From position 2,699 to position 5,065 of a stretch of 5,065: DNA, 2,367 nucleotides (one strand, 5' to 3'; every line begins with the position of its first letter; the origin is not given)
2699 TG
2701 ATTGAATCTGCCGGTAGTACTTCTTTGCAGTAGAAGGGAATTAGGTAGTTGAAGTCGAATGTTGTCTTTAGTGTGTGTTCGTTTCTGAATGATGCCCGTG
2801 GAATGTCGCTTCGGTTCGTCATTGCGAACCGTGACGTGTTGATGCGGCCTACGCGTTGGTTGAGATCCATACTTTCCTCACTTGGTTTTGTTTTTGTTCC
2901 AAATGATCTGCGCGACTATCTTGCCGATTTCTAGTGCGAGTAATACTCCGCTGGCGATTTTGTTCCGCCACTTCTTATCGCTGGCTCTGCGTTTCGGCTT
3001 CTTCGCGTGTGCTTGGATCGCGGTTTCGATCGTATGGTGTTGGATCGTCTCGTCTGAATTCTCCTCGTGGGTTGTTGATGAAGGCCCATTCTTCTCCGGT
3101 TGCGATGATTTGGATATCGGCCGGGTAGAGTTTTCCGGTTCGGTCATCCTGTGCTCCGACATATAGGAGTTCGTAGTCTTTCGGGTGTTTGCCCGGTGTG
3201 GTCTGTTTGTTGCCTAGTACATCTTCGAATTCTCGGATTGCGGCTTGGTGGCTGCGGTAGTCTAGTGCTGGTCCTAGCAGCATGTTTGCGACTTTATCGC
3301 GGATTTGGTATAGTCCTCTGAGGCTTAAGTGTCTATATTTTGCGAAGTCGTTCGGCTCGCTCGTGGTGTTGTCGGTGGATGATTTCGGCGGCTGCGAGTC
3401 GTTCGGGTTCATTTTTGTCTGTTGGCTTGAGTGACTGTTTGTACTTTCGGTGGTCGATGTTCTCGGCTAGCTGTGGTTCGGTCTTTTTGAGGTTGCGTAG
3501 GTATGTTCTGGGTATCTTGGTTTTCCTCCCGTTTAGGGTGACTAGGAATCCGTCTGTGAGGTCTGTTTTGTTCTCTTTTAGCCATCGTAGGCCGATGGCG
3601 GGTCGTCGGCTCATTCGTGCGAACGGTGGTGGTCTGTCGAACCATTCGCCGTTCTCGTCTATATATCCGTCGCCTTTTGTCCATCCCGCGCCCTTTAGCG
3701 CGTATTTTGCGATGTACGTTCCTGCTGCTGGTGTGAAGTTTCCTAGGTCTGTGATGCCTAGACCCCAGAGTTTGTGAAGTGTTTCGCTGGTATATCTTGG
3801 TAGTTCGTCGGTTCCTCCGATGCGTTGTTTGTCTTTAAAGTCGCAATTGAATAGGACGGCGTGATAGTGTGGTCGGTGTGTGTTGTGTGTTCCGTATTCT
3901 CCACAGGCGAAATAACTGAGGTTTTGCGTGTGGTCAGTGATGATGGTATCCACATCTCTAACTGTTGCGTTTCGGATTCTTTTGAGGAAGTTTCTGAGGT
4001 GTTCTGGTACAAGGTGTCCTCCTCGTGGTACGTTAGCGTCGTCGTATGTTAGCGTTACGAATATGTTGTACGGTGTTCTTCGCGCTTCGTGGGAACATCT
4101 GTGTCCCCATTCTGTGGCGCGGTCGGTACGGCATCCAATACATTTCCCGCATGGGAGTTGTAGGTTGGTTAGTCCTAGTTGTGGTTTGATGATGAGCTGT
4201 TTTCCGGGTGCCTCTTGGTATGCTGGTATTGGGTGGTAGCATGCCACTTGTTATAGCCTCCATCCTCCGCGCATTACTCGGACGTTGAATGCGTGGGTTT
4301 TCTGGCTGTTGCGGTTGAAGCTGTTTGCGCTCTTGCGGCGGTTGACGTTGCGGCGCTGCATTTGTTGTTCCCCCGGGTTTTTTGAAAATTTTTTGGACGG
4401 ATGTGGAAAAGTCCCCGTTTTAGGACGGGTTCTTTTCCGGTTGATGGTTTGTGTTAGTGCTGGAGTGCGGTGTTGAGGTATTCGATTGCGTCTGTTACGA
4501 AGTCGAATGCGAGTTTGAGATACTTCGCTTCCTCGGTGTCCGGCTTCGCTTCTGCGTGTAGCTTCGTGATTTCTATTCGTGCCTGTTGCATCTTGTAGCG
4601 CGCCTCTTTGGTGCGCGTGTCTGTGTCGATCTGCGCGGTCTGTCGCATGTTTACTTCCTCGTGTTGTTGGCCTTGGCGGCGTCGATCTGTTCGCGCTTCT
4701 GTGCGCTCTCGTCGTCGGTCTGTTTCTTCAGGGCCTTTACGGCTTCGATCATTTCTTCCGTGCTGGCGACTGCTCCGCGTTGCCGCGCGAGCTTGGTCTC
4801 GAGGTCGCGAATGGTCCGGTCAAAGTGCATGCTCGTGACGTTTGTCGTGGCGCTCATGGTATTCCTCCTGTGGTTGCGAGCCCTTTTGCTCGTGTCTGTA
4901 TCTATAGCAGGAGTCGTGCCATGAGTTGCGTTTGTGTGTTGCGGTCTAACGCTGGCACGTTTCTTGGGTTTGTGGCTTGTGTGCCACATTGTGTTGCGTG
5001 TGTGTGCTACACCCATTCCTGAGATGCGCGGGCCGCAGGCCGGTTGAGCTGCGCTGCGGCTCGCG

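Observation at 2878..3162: Overprinted ORF ending in a basic cluster plus hydrophobic helix: candidate membrane/lysis (amurin-like) gene between VP5 and VP1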

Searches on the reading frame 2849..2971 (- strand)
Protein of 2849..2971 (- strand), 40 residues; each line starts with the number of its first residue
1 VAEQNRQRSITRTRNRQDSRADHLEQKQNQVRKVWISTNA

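Call 3: search_protein_families(library=pfam, proteins=[window:2849-2971:-], max_evalue=0.1)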
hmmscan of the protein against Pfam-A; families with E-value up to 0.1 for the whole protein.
window:2849-2971:- (40 aa): 0 families

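Call 4: search_protein_families(library=phrogs, proteins=[window:2849-2971:-], max_evalue=0.1)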
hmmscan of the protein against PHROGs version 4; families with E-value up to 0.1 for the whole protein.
window:2849-2971:- (40 aa): 0 families

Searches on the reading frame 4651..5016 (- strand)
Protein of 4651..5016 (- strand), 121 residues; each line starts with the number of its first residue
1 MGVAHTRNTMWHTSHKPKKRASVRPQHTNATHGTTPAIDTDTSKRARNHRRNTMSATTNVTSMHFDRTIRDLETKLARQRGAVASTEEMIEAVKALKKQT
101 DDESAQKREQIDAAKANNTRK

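Call 3: search_protein_families(library=pfam, proteins=[window:4651-5016:-], max_evalue=0.1)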
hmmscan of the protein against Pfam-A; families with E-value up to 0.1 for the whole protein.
window:4651-5016:- (121 aa): 1 family
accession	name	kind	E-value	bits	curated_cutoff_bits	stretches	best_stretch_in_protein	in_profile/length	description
PF13334.11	DUF4094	-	0.039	14.8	24.5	1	8-80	21-88/90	Domain of unknown function (DUF4094)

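Call 4: search_protein_families(library=phrogs, proteins=[window:4651-5016:-], max_evalue=0.1)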
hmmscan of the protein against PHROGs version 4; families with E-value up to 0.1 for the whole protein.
window:4651-5016:- (121 aa): 1 family
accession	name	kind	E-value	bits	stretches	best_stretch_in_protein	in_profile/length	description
phrog_15684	-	unknown function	0.02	12.8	1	4-68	564-627/1878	-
